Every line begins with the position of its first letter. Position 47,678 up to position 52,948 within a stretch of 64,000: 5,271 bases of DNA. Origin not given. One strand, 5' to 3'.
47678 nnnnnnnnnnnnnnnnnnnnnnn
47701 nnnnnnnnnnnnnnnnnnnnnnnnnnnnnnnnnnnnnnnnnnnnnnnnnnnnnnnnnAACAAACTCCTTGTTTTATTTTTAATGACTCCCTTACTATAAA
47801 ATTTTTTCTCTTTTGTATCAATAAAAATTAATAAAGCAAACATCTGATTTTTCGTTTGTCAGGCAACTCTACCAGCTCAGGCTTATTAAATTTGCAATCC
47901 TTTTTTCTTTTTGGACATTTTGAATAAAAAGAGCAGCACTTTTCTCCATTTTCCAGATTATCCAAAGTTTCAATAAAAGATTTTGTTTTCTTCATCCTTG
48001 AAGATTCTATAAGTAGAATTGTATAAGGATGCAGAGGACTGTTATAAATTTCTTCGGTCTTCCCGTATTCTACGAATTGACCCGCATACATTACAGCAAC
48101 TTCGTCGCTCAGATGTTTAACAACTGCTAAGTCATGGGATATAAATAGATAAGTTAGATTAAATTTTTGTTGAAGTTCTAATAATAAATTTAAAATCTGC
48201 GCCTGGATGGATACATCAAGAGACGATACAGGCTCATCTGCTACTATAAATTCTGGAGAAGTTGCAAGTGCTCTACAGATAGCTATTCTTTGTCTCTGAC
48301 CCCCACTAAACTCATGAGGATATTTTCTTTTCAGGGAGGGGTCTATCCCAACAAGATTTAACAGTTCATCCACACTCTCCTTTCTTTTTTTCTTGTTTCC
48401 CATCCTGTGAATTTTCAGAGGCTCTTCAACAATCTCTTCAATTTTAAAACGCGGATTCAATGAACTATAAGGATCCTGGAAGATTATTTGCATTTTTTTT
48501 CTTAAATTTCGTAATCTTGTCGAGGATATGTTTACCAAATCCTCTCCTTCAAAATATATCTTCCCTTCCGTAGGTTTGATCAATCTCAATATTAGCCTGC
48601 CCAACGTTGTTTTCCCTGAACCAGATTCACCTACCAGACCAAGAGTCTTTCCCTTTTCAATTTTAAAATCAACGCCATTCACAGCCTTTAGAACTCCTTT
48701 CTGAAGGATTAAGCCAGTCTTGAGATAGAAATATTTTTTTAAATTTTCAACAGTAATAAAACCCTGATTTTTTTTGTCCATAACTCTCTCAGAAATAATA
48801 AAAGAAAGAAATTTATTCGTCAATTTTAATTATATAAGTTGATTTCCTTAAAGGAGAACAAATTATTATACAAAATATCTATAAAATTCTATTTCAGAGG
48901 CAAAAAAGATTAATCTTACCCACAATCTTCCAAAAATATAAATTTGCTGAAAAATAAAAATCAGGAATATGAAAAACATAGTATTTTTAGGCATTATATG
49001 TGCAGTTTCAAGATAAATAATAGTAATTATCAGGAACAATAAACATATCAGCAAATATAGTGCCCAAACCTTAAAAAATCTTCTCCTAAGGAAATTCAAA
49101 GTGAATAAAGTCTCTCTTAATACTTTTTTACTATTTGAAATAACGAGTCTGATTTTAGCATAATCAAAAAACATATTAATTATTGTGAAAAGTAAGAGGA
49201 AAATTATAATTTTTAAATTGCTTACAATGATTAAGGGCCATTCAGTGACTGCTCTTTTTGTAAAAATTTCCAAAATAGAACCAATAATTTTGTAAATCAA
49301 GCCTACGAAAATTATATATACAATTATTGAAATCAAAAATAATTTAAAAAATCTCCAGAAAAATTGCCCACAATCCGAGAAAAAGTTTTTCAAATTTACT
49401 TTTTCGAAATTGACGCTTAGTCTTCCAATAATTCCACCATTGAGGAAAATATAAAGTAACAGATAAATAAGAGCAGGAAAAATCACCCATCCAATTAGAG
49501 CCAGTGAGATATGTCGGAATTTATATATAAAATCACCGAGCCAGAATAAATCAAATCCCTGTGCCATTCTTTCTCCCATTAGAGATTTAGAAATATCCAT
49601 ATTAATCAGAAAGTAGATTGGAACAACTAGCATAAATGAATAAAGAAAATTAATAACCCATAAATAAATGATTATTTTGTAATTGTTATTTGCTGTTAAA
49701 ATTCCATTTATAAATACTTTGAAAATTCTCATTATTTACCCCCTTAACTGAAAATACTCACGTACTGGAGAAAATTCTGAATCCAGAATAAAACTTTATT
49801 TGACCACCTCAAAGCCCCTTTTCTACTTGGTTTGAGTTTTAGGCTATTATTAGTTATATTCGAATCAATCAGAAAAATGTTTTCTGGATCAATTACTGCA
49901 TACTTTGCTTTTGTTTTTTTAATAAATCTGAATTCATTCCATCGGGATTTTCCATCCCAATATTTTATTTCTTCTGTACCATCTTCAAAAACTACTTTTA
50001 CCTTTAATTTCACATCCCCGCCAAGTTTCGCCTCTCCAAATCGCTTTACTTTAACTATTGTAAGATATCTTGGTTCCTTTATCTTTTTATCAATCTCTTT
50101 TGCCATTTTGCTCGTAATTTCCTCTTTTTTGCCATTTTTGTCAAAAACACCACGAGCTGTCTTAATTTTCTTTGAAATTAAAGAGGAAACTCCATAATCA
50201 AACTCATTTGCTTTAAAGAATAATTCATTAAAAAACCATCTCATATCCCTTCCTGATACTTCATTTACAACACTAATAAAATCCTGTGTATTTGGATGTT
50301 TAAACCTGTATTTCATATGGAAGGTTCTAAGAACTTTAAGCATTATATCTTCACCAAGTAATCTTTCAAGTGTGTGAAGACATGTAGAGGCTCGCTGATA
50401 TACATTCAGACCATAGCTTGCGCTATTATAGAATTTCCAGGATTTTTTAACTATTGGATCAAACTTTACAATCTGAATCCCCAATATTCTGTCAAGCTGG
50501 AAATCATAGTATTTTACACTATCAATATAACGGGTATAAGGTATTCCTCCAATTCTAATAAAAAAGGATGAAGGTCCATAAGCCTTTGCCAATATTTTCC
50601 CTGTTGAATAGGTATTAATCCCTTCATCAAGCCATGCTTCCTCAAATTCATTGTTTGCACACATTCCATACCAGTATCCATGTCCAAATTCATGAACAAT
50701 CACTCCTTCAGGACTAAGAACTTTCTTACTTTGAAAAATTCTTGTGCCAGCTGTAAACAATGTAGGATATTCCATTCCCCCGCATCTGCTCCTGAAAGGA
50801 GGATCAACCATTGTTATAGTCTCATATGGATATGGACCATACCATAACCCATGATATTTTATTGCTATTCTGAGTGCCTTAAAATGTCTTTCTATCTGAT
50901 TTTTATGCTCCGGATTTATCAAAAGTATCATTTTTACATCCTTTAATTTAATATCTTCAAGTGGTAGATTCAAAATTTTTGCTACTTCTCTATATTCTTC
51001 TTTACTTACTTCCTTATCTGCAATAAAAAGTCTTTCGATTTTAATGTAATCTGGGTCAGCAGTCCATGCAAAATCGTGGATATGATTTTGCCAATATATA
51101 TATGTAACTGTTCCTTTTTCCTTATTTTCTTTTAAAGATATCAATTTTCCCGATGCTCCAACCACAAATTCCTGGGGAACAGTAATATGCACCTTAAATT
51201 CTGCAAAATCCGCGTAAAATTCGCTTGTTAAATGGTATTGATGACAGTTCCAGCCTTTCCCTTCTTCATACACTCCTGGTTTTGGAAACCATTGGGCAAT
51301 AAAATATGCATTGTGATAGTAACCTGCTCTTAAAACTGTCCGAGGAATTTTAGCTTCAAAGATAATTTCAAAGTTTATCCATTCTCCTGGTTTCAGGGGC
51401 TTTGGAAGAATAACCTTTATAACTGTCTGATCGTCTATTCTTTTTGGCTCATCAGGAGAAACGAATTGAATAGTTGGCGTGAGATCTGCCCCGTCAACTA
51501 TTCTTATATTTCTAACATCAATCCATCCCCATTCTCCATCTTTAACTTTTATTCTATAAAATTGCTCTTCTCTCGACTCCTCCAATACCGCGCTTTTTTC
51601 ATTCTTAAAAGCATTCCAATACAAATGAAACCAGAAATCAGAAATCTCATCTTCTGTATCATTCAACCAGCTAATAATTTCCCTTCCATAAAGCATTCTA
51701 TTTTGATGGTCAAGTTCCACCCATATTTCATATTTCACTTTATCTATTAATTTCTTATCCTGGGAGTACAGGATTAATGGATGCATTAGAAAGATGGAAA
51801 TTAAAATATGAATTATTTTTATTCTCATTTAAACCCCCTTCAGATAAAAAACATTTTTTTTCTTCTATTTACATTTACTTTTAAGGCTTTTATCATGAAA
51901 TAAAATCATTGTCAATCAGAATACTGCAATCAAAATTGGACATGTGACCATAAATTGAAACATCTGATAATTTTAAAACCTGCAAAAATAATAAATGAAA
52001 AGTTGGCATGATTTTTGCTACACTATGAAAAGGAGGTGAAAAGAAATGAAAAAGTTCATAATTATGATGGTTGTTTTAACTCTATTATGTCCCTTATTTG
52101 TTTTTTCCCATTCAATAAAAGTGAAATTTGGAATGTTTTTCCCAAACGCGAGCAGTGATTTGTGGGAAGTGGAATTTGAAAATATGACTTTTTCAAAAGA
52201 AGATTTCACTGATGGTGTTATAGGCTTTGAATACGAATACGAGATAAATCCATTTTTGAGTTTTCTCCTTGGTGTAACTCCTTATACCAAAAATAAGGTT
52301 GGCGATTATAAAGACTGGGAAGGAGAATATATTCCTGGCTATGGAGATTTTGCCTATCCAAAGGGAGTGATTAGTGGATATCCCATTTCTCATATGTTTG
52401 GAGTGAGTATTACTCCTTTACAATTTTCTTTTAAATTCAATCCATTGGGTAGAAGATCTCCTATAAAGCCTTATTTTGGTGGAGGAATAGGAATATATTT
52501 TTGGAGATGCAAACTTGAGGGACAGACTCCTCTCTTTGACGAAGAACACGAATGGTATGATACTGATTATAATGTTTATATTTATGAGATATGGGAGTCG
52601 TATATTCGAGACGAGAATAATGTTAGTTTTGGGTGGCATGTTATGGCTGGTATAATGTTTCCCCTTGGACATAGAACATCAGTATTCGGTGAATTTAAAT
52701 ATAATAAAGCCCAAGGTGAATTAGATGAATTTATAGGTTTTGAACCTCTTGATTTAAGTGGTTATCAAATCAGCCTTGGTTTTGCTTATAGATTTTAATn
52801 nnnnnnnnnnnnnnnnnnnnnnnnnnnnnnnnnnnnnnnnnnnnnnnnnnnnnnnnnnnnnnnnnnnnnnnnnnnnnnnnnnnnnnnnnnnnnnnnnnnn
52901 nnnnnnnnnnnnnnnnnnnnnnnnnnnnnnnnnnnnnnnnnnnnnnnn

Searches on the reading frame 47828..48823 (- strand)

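Call 63: search_protein_families(library=pfam, proteins=[window:47828-48823:-], max_evalue=0.0001)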
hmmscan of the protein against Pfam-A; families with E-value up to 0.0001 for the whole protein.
window:47828-48823:- (331 aa): 3 families
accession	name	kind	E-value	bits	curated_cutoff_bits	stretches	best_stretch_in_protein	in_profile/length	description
PF00005.33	ABC_tran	-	2.6e-34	119.2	25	1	49-199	2-136/137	ABC transporter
PF08352.17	oligo_HPY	-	4.3e-11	43.5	27.1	1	251-310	1-65/65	Oligopeptide/dipeptide transporter, C-terminal region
PF13304.12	AAA_21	-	1.3e-05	25.8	27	0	169-234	235-302/304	AAA domain, putative AbiEii toxin, Type IV TA system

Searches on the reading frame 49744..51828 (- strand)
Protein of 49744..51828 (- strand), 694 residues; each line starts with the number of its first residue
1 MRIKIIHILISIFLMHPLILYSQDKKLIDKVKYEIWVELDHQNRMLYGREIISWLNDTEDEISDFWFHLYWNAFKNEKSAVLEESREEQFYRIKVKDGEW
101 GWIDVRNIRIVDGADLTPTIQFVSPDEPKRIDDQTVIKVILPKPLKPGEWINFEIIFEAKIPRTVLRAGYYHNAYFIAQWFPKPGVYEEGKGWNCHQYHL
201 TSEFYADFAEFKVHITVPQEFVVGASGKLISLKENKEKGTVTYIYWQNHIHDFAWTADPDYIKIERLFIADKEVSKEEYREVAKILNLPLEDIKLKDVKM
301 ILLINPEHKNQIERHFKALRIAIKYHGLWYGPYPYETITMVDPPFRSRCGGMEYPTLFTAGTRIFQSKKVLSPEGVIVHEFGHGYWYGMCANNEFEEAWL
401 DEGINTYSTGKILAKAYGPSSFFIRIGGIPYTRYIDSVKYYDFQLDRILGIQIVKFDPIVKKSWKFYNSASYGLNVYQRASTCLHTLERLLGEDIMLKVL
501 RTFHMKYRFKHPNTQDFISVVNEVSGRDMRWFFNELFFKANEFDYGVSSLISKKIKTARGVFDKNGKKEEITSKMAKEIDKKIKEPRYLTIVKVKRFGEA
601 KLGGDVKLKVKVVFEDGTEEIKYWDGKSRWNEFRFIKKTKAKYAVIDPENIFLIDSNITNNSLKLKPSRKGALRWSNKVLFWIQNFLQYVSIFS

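Call 63: search_protein_families(library=pfam, proteins=[window:49744-51828:-], max_evalue=0.0001)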
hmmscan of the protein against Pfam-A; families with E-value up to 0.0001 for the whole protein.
window:49744-51828:- (694 aa): 1 family
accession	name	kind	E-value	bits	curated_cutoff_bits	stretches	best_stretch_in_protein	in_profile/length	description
PF01433.26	Peptidase_M1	-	5.9e-12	46.1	27.7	1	329-534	17-216/218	Peptidase family M1 domain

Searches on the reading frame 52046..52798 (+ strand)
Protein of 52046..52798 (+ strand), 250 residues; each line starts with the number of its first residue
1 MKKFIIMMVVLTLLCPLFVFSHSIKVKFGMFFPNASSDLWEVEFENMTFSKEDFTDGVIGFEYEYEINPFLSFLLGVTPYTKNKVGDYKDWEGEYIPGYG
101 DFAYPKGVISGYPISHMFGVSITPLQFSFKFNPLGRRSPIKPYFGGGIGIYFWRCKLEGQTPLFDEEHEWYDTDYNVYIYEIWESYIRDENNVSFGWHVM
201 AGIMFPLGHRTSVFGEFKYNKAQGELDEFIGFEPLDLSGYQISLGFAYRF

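Call 8: search_protein_families(library=pfam, proteins=[window:52046-52798:+], max_evalue=0.01)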
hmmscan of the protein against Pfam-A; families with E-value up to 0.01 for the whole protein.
window:52046-52798:+ (250 aa): 1 family
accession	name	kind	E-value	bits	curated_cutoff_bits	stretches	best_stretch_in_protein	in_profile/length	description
PF13505.12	OMP_b-brl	-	2.9e-08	34.5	28.7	1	51-250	39-175/175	Outer membrane protein beta-barrel domain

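Call 62: search_protein_families(library=ncbifam, proteins=[window:52046-52798:+], max_evalue=0.001)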
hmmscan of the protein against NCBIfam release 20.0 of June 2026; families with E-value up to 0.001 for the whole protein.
window:52046-52798:+ (250 aa): 1 family
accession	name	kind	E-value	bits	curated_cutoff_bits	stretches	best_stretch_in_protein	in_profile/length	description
NF040596.1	MXAN_2562_fam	subfamily_domain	0.00014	21.6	100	0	115-207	78-153/208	MXAN_2562 family outer membrane beta-barrel protein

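Call 65: find_homologous_proteins(query=window:52046-52798:+, max_evalue=1e-10)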
Query window:52046-52798:+ (250 aa): 58 proteins with E <= 1e-10 among 233 candidates.
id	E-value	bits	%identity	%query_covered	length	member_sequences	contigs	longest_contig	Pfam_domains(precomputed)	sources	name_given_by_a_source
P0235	1.2e-166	571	100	98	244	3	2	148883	PF13505.13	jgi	-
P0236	2.3e-141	488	82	100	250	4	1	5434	PF13505.13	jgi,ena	-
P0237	6.3e-139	480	80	100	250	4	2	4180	PF13505.13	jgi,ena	-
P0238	8.8e-125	434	79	90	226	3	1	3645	PF13505.13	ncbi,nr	ncbi:outer membrane beta-barrel protein, partial [Candidatus Aminicenantes bacterium AH-873-B07]|nr:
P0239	2.4e-122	426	71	100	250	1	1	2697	PF13505.13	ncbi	-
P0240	1.3e-117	410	70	96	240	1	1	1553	PF13505.13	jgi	jgi:opacity protein-like surface antigen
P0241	1.3e-91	325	57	100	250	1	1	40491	PF13505.13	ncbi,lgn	ncbi:MAG: hypothetical protein ACE5WD_02160 [Candidatus Aminicenantia bacterium]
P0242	1.7e-65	239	49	100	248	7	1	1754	-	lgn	-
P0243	2.1e-61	226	47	100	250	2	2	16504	-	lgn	-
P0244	5.8e-61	225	47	100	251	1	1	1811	-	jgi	jgi:opacity protein-like surface antigen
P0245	2.6e-60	222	46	100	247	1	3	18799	-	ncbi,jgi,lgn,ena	-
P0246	6.4e-60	221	47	100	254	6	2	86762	-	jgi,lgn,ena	-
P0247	8.3e-60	221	48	100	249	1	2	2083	-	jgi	jgi:opacity protein-like surface antigen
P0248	1.4e-59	220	45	100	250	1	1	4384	-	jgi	-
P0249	2.6e-59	219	45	100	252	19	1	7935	-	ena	-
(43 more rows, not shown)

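Call 66: find_encoding_contigs(protein=P0241, flank=2500, max_places=2)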
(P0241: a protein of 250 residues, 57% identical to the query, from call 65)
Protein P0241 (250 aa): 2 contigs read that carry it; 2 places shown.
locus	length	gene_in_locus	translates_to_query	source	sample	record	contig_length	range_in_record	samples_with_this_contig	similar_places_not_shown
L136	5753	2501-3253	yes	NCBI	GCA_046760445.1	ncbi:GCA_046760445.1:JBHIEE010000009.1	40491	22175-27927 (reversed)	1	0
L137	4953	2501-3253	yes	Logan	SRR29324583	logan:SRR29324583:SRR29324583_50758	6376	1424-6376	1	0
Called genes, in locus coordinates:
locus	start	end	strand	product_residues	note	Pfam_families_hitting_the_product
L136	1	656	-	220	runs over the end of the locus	PF01300:Sua5_yciO_yrdC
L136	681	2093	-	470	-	PF13598:DUF4139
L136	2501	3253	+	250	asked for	PF13505:OMP_b-brl (faint)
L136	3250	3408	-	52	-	PF08305:NPCBM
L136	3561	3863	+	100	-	PF17209:Hfq (weak), PF21979:Hfq_1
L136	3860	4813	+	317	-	PF04166:PdxA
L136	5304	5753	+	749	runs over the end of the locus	PF13646:HEAT_2 (weak)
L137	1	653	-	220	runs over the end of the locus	PF01300:Sua5_yciO_yrdC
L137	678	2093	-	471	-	PF13598:DUF4139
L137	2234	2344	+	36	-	-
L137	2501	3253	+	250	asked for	PF13505:OMP_b-brl (faint)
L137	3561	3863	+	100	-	PF17209:Hfq (weak), PF21979:Hfq_1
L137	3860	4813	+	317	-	PF04166:PdxA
